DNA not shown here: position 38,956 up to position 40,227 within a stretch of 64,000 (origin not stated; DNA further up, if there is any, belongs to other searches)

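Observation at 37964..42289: Three-gene dynamin-like GTPase module: large dynamin-like GTPase, small P-loop GTPase, membrane coiled-coil protein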

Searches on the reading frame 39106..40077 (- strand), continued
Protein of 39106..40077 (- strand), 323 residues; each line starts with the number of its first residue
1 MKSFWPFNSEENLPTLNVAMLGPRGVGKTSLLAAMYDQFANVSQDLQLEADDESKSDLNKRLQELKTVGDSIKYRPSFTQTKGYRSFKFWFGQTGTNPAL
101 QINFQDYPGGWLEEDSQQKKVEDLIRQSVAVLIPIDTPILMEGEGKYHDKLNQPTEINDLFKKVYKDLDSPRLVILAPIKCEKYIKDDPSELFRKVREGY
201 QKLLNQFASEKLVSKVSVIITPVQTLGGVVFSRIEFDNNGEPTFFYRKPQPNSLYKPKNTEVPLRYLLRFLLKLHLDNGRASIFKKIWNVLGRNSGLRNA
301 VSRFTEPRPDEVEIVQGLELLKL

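Call 21: search_solved_structures(query=A1, max_evalue=10, show_alignments=2)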
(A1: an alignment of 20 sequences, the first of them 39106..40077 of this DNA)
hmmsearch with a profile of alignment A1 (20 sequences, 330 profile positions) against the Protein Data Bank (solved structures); distinct sequences matched with E-value up to 10: 71 (the best 60 are shown).
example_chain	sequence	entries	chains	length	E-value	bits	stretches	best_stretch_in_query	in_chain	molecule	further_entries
9ayr_C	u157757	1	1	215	0.00071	21.7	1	10-40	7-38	GTP-binding protein YPT6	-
2y8e_A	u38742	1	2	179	0.0021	20.1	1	7-41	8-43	RAB-PROTEIN 6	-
1yzq_A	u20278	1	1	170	0.0022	20.1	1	11-41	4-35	small GTP binding protein RAB6 isoform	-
4dkx_A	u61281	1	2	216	0.0025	19.9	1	8-41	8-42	Ras-related protein Rab-6A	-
1d5c_A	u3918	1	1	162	0.0041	19.2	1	15-43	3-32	RAB6 GTPASE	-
3bbp_A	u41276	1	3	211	0.0042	19.2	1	8-41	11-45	Ras-related protein Rab-6A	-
8ij9_A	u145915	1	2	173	0.0042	19.2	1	11-41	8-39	Ras-related protein Rab-6B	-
5lef_A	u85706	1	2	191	0.0053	18.8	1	11-41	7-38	Ras-related protein Rab-6A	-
3cwz_A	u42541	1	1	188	0.0065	18.6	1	11-41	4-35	Ras-related protein Rab-6A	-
2e9s_A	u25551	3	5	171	0.011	17.9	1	14-41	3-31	Ras-related protein Rab-6B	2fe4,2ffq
2fg5_A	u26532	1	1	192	0.012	17.7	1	10-42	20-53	Ras-related protein Rab-31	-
2gil_A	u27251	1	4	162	0.014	17.4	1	14-41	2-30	Ras-related protein Rab-6A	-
8kb8_C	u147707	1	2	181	0.017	17.2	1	9-55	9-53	Ras-related protein Rab-7a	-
6iyb_A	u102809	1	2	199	0.019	17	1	9-55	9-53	Ras-related protein Rab-7a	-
7f6j_A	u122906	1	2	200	0.02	17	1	9-55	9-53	Ras-related protein Rab-7a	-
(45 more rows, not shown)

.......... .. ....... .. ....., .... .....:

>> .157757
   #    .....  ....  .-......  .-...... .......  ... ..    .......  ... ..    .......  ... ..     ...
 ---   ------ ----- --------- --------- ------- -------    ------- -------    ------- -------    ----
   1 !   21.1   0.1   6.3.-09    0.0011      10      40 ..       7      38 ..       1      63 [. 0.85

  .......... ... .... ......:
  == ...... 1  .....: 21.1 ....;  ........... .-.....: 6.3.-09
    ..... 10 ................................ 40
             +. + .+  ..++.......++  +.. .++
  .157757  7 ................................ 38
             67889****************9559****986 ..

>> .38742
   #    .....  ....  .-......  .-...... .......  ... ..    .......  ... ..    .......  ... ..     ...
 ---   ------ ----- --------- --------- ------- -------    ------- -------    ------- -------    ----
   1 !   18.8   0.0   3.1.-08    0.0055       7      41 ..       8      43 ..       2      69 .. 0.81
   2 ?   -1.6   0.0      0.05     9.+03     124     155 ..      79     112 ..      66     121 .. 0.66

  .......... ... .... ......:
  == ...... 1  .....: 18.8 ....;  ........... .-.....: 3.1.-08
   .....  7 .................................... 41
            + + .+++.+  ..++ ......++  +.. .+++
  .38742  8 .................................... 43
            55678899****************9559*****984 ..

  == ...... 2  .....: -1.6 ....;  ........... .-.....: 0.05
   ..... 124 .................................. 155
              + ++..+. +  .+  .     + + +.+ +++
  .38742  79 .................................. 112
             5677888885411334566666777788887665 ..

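Call 51: search_protein_families(library=pfam, alignment_id=A5, max_evalue=0.00001)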
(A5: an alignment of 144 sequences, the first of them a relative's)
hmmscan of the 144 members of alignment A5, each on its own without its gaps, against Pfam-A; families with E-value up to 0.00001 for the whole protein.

A. member 1, L001:4681-5415:- (245 aa): 2 families
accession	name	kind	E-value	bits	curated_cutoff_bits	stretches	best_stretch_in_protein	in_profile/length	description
PF00005.33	ABC_tran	-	8.2e-33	114.4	25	1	31-175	1-136/137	ABC transporter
PF13304.12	AAA_21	-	2.2e-11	44.8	27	1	44-132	2-101/304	AAA domain, putative AbiEii toxin, Type IV TA system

B. families by the number of members that match (of 144 scanned): 171 families (the first 25 are shown)
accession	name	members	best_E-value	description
PF05685.18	Uma2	18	4.6e-41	Putative restriction endonuclease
PF13180.12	PDZ_2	8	1.7e-17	PDZ domain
PF17820.7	PDZ_6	8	8.9e-13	PDZ domain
PF00595.29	PDZ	8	3.8e-10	PDZ domain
PF01738.24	DLH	7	5.6e-64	Dienelactone hydrolase family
PF03572.23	Peptidase_S41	7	2.4e-61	Peptidase family S41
PF14684.11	Tricorn_C1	7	4.4e-07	Tricorn protease C1 domain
PF00005.33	ABC_tran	5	8e-35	ABC transporter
PF12146.15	Hydrolase_4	5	1.1e-06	Serine aminopeptidase, S33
PF00515.34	TPR_1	4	5.4e-51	Tetratricopeptide repeat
PF13181.12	TPR_8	4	3.1e-40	Tetratricopeptide repeat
PF03577.20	Peptidase_C69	4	8.9e-09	Peptidase family C69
PF08840.17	BAAT_C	4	1.1e-06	BAAT / Acyl-CoA thioester hydrolase C terminal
PF07719.23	TPR_2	3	2.8e-46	Tetratricopeptide repeat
PF13431.12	TPR_17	3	9.3e-39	Tetratricopeptide repeat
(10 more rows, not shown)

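Call 52: search_protein_families(library=padloc, alignment_id=A5, max_evalue=0.00001)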
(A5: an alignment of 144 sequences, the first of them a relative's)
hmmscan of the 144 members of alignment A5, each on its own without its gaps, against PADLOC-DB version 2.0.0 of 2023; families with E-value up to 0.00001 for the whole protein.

A. member 1, L001:4681-5415:- (245 aa): 6 families
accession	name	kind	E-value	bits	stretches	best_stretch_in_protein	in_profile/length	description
PDLC04135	mad3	-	5.3e-24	83.4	2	127-230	243-349/374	mads_3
PDLC04140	mad8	-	1.3e-13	49.1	1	26-209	12-235/314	mads_8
PDLC02980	AriA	-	5.6e-12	44.2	1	44-118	2-87/304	-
PDLC02914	ATPase-Toprim_I-B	-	1.1e-09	36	1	34-63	18-47/443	-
PDLC04242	PDC-M01A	-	1.2e-06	25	0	43-86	218-262/566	-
PDLC04541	PDC-M25A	-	4.2e-06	24.1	0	34-61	14-41/380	-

B. families by the number of members that match (of 144 scanned): 203 families (the first 25 are shown)
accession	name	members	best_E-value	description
PDLC04833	PDC-S03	14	1.5e-68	-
PDLC04832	PDC-S03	14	3.1e-30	-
PDLC04834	PDC-S03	10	4.3e-23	-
PDLC04835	PDC-S03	9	4.8e-32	-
PDLC04943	PDC-S17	8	2.9e-41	-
PDLC04140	mad8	6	1.3e-13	mads_8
PDLC04135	mad3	5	6.4e-33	mads_3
PDLC02980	AriA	4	5e-12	-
PDLC03307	MTase_II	2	4.4e-146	Type II methyltransferase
PDLC00026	DruM2|DruM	2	5.1e-85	DNA cytosine methylase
PDLC03378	MTase_II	2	1.1e-74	Type II methyltransferase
PDLC03272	MTase_II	2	1.4e-66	Type II methyltransferase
PDLC03234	MTase_II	2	5.5e-58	Type II methyltransferase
PDLC00027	DruM2|DruM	2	3.7e-52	DNA cytosine methylase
PDLC00033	DruM2|DruM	2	1.5e-51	DNA cytosine methylase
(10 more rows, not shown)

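Call 87: find_related_loci(query=A1, collection=viral_contigs, flank=6000)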
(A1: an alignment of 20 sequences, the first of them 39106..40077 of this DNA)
Query A1 (323 aa) in viral_contigs; peptide patterns used: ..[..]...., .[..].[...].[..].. (x = any residue, [..] = any of these).
67 stretches matched a pattern, but none encodes a relative of the query by tblastn (E <= 1e-3).

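Call 89: find_encoding_contigs(protein=P0051, flank=10000, max_places=4)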
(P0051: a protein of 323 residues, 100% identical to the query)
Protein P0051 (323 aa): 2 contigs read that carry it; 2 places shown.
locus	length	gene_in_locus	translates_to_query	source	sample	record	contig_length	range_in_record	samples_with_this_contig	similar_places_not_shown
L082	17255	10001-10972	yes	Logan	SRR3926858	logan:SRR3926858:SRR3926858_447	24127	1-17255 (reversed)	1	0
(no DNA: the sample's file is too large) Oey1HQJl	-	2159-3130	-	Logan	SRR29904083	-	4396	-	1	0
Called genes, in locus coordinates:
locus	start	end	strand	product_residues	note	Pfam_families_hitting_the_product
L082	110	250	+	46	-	-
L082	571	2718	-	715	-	PF01138:RNase_PH, PF03725:RNase_PH_C, PF03726:PNPase, PF01138:RNase_PH, PF00013:KH_1, PF22675:KH-I_KHDC4-BBP (faint), PF00575:S1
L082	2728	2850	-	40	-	-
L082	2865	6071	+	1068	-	PF12419:DUF3670, PF00176:SNF2-rel_dom, PF04851:ResIII, PF00271:Helicase_C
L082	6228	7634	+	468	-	PF00211:Guanylate_cyc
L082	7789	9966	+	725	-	PF01926:MMR_HSR1 (faint), PF00350:Dynamin_N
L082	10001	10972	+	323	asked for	PF19993:DO-GTPase2 (weak)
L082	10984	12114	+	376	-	-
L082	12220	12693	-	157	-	PF01724:DUF29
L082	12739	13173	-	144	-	-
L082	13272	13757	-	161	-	PF00502:Phycobilisome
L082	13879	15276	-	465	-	PF11638:DnaA_N, PF00308:Bac_DnaA, PF01695:IstB_IS21, PF08299:Bac_DnaA_C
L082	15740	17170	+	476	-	PF08448:PAS_4 (faint), PF13188:PAS_8 (weak), PF13426:PAS_9, PF08447:PAS_3 (weak), PF00512:HisKA (weak), PF02518:HATPase_c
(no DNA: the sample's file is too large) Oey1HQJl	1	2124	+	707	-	?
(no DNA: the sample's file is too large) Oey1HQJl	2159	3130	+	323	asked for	PF19993:DO-GTPase2 (weak)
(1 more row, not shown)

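Call 92: search_protein_families(library=pfam, proteins=[L048:6151-6627:+, L052:6067-6717:+, L055:6090-6638:+, L056:6133-6618:+, L003:9291-9821:-, L009:12338-12940:+, L061:8208-9671:-], max_evalue=0.01)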
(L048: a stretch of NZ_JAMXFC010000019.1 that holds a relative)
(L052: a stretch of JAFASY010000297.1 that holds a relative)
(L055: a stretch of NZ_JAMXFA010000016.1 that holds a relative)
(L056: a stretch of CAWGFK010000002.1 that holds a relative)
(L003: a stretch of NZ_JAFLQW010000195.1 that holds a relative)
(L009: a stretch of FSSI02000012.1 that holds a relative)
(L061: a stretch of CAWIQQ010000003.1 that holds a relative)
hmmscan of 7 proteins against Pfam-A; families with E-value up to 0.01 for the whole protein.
L048:6151-6627:+ (159 aa): 3 families
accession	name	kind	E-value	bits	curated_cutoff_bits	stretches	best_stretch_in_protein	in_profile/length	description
PF13671.12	AAA_33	-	1e-10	42.5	27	1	5-111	2-129/143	AAA domain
PF08433.16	KTI12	-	0.00075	19.5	22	1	40-111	54-126/271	Chromatin associated protein KTI12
PF00005.33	ABC_tran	-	0.0085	17.1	25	1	3-105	12-96/137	ABC transporter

L052:6067-6717:+ (217 aa): 1 family
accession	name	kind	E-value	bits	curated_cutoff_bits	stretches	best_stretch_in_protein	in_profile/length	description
PF05019.18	Coq4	-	7.1e-33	114.2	22.9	1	9-216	11-218/221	Coenzyme Q (ubiquinone) biosynthesis protein Coq4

L055:6090-6638:+ (183 aa): 2 families
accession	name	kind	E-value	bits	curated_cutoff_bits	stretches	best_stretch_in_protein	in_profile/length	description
PF13671.12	AAA_33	-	9.7e-15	55.6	27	1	26-132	2-129/143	AAA domain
PF08433.16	KTI12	-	1.4e-05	25.1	22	1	25-132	3-126/271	Chromatin associated protein KTI12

L056:6133-6618:+ (162 aa): 2 families
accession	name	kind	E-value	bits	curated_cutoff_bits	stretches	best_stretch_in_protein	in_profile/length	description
PF13671.12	AAA_33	-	2.7e-14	54.1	27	1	4-111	1-129/143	AAA domain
PF08433.16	KTI12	-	0.0031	17.5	22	0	38-111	52-126/271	Chromatin associated protein KTI12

L003:9291-9821:- (177 aa): 1 family
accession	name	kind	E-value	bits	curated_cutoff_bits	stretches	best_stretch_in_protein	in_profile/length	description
PF05685.18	Uma2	-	1e-18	67.9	27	1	7-152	26-164/172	Putative restriction endonuclease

L009:12338-12940:+ (201 aa): 1 family
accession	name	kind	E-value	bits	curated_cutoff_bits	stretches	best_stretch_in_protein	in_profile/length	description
PF05685.18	Uma2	-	8.2e-46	156.1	27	1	26-195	2-170/172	Putative restriction endonuclease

L061:8208-9671:- (488 aa): 0 families

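Call 101: search_protein_families(library=padloc, alignment_id=A8, max_evalue=1e-10)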
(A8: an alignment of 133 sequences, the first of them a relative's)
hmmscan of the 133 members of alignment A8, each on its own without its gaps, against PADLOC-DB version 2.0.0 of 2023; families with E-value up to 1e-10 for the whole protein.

A. member 1, L001:5415-6209:- (265 aa): 1 family
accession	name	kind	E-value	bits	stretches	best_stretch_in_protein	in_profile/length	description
PDLC04135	mad3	-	3.2e-27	94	1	143-235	246-340/374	mads_3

B. families by the number of members that match (of 133 scanned): 83 families (the first 25 are shown)
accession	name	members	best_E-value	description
PDLC04134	mad2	7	4.5e-28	mads_2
PDLC04045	PD-T4-6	3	4.8e-105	-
PDLC04044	PD-T4-6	3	1.4e-83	-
PDLC04062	PD-T4-6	3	1.9e-75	-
PDLC04053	PD-T4-6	3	8.7e-55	-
PDLC04042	PD-T4-6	3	1e-53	-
PDLC04051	PD-T4-6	3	2.2e-53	-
PDLC04054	PD-T4-6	3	8.5e-51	-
PDLC04138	mad6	3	4.9e-50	mads_6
PDLC04043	PD-T4-6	3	7.3e-49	-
PDLC04060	PD-T4-6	3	8.7e-48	-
PDLC04061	PD-T4-6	3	8.6e-45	-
PDLC04057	PD-T4-6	3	1.1e-44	-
PDLC04047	PD-T4-6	3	1.9e-43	-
PDLC04039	PD-T4-6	3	3e-41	-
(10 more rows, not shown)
